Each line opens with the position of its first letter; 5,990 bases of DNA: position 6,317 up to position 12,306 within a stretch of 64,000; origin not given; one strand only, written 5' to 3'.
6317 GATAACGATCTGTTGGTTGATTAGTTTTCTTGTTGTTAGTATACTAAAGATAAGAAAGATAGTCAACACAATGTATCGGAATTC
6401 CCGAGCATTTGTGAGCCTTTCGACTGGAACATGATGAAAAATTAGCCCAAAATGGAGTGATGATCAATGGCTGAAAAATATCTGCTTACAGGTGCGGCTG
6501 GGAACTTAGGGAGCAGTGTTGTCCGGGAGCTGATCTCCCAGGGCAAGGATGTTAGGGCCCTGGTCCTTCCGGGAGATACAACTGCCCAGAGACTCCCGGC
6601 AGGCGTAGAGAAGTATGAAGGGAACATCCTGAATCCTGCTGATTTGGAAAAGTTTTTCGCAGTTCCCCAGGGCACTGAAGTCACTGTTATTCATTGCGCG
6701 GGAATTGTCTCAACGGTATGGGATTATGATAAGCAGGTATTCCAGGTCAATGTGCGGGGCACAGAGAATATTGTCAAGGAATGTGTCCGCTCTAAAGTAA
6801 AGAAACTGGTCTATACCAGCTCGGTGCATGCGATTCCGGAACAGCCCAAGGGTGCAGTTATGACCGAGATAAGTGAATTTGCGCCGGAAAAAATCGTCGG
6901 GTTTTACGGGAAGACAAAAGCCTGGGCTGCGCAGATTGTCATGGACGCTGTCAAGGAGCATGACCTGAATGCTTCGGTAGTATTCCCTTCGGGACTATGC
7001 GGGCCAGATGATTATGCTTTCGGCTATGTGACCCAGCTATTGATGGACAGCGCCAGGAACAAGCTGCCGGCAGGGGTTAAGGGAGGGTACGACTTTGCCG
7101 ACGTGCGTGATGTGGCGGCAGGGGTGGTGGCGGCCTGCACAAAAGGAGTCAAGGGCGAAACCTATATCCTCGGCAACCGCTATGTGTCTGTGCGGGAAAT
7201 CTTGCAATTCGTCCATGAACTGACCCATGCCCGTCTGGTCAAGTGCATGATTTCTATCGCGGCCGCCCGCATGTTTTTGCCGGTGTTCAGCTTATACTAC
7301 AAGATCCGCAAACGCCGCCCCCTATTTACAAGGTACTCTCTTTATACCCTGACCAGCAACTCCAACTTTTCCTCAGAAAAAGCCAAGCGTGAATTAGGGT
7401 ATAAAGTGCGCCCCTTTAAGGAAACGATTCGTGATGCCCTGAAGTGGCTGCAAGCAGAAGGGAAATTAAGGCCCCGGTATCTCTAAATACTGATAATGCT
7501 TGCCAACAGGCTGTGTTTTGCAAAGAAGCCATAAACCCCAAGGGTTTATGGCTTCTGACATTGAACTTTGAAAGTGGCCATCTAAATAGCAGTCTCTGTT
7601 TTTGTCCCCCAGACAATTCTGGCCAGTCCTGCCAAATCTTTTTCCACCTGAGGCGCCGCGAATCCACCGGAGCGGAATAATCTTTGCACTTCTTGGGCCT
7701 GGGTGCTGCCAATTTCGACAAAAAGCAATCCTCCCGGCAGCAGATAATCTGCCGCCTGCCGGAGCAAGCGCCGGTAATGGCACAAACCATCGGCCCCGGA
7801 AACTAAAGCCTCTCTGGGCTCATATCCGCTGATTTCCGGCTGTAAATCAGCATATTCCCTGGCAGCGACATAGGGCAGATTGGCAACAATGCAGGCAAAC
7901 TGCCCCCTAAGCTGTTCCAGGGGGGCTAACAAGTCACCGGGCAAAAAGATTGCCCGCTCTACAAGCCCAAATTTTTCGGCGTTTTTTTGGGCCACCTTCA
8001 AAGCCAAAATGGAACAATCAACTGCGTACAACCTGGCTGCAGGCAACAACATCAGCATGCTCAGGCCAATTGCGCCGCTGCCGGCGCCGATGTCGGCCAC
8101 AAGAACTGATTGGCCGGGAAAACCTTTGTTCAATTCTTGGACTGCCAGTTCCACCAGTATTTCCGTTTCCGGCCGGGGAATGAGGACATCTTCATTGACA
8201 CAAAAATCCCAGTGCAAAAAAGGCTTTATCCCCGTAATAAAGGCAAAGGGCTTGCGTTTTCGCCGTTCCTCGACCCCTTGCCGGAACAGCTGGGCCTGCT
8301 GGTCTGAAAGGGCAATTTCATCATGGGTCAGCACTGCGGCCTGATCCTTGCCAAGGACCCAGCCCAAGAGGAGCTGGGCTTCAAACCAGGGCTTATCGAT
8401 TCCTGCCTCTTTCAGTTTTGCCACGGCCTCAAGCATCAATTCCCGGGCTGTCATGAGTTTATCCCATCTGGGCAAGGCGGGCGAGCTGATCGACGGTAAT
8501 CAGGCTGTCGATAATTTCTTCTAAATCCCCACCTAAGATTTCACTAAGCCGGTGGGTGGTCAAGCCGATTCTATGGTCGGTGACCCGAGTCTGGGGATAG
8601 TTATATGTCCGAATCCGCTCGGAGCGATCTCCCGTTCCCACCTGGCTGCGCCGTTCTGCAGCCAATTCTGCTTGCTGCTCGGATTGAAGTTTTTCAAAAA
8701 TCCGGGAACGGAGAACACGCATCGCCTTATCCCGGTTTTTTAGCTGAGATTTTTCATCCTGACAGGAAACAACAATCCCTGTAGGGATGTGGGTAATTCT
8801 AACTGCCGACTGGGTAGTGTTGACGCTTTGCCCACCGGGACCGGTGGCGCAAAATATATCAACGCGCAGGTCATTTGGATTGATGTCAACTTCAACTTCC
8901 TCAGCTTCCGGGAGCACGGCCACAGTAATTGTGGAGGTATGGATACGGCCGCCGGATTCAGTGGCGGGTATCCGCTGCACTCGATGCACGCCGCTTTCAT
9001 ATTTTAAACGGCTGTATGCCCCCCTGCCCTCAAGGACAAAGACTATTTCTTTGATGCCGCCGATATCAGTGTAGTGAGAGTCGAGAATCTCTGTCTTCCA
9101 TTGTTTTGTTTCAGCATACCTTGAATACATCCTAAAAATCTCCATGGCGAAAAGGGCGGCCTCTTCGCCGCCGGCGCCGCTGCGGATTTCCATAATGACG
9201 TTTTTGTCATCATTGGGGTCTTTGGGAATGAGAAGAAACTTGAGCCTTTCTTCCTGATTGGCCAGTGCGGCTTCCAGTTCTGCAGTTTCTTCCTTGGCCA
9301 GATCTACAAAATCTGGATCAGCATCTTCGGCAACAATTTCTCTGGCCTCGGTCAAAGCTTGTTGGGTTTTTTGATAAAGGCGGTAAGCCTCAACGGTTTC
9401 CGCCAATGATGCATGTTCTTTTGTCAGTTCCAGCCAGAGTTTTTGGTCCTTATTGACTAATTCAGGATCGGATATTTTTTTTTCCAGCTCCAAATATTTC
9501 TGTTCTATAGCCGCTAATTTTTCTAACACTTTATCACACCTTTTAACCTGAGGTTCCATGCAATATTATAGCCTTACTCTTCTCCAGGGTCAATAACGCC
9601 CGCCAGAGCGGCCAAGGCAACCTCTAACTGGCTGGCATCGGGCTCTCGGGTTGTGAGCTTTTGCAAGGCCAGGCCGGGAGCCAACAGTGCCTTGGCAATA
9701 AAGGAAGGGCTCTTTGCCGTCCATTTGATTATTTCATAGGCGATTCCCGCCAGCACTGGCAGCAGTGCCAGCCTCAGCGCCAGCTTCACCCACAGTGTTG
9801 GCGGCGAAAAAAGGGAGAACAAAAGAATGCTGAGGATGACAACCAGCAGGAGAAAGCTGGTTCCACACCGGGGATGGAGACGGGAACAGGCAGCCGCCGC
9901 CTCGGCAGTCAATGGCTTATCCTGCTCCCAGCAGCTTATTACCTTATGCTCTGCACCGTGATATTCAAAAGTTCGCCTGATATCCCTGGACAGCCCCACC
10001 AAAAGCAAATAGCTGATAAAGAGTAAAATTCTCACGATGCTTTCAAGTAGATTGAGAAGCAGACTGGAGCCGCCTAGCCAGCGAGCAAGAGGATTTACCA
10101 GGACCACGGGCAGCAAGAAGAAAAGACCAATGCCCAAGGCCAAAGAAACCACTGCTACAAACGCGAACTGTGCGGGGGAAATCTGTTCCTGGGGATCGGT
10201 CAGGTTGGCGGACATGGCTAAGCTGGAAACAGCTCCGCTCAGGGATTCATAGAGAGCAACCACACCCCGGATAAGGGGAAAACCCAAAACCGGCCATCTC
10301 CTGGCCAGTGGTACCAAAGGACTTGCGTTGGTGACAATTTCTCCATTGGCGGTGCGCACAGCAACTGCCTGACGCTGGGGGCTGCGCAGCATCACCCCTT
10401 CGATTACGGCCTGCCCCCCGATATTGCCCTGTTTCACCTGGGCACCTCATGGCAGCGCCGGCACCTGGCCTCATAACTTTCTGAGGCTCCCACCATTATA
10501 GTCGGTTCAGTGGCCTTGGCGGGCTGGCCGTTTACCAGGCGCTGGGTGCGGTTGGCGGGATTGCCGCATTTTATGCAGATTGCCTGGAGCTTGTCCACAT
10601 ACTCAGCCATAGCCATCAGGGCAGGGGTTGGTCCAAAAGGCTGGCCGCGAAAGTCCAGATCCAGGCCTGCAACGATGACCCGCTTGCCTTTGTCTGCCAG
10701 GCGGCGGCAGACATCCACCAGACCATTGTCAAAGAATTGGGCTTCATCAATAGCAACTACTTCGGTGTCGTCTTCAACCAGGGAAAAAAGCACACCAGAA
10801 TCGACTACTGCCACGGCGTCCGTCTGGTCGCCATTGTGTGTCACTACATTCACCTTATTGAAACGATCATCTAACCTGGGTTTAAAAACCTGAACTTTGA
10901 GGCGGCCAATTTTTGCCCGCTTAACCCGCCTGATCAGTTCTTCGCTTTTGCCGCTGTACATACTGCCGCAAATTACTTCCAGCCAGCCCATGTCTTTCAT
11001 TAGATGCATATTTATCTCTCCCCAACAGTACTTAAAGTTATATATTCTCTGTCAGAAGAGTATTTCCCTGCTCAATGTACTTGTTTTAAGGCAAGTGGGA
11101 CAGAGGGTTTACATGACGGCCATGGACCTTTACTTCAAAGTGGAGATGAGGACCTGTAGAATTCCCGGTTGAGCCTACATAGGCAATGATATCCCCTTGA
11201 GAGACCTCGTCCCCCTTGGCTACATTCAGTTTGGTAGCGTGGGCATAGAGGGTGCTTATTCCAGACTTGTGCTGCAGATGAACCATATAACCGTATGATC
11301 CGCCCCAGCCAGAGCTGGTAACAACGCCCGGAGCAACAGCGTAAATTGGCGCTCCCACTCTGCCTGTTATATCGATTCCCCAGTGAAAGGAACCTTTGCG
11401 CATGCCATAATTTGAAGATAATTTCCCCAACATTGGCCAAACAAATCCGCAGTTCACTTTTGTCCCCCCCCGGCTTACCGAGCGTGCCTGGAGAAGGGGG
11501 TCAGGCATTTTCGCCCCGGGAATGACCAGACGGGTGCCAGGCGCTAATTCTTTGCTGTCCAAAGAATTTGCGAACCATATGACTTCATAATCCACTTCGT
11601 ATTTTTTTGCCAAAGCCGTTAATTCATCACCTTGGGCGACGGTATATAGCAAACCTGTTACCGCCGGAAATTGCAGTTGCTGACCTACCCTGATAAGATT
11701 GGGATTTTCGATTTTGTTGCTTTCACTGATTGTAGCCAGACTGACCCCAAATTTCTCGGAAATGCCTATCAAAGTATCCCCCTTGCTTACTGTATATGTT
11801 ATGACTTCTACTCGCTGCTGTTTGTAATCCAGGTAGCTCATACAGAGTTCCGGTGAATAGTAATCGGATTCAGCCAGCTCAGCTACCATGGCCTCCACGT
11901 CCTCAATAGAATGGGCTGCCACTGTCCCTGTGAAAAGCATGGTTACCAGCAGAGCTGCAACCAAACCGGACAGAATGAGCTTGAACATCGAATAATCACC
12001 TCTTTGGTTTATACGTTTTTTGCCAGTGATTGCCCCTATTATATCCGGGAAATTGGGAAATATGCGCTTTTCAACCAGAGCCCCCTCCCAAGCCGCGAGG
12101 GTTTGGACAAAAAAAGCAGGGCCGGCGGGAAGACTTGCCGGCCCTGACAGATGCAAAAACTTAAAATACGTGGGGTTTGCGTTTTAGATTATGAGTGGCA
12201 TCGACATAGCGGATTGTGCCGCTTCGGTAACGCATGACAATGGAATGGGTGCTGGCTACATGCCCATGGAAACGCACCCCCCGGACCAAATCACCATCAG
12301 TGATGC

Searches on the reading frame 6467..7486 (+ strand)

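Call 71: search_protein_families(library=pfam, max_evalue=0.00001, proteins=[window:6467-7486:+])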
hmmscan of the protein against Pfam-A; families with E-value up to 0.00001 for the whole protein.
window:6467-7486:+ (339 aa): 7 families
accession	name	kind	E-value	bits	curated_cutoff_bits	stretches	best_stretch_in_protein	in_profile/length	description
PF01370.27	Epimerase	-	4.6e-28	98.7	20.9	1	6-236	2-240/240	NAD dependent epimerase/dehydratase family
PF01073.25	3Beta_HSD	-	2.4e-20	73.2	22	1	7-186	2-190/280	3-beta hydroxysteroid dehydrogenase/isomerase family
PF07993.18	NAD_binding_4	-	3.1e-13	49.9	20.1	1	73-179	91-209/258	Male sterility protein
PF13460.12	NAD_binding_10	-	2.2e-11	44.4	27.2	1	9-178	1-147/184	NAD(P)H-binding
PF04321.23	RmlD_sub_bind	-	7.7e-11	42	27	1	5-165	3-143/287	RmlD substrate binding domain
PF16363.11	GDP_Man_Dehyd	-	1.5e-10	41.5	27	1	6-322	1-330/332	GDP-mannose 4,6 dehydratase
PF08659.16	KR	-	5.6e-06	26.8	22.6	0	5-126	3-143/180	KR domain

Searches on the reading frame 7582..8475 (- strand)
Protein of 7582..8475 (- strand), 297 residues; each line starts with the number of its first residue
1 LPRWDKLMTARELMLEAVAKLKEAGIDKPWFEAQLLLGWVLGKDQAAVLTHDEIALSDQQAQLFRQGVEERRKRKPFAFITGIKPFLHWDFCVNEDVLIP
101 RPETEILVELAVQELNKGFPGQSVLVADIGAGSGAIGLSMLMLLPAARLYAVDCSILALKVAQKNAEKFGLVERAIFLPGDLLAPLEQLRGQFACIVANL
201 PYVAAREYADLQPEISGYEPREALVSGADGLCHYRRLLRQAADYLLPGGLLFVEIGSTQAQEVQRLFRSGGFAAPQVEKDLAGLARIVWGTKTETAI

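Call 71: search_protein_families(library=pfam, max_evalue=0.00001, proteins=[window:7582-8475:-])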
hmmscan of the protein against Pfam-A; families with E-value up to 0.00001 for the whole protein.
window:7582-8475:- (297 aa): 4 families
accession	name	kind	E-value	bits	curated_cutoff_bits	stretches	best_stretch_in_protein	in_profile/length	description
PF17827.6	PrmC_N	-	4.2e-17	62.9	23.4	1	12-82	1-71/71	PrmC N-terminal domain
PF05175.20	MTS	-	5.7e-11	42.8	23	1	114-207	26-113/170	Methyltransferase small domain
PF06325.19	PrmA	-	8.3e-08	32.5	22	1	122-200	162-234/296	Ribosomal protein L11 methyltransferase (PrmA)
PF13649.12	Methyltransf_25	-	1.9e-07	32.1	27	1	126-207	1-81/97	Methyltransferase domain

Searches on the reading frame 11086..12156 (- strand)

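Call 71: search_protein_families(library=pfam, max_evalue=0.00001, proteins=[window:11086-12156:-])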
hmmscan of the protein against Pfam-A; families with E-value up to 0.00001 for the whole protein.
window:11086-12156:- (356 aa): 3 families
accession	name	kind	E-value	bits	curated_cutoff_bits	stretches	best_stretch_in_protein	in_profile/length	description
PF01551.29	Peptidase_M23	-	8.4e-34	116.1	28.7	1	257-351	2-96/96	Peptidase family M23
PF01476.26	LysM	-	3.2e-24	85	20.9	2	121-164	1-43/43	LysM domain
PF23473.1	LysM3_LYK4_5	-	8.2e-14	51.9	29.3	0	119-153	3-37/48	LYK4/5 LysM3 domain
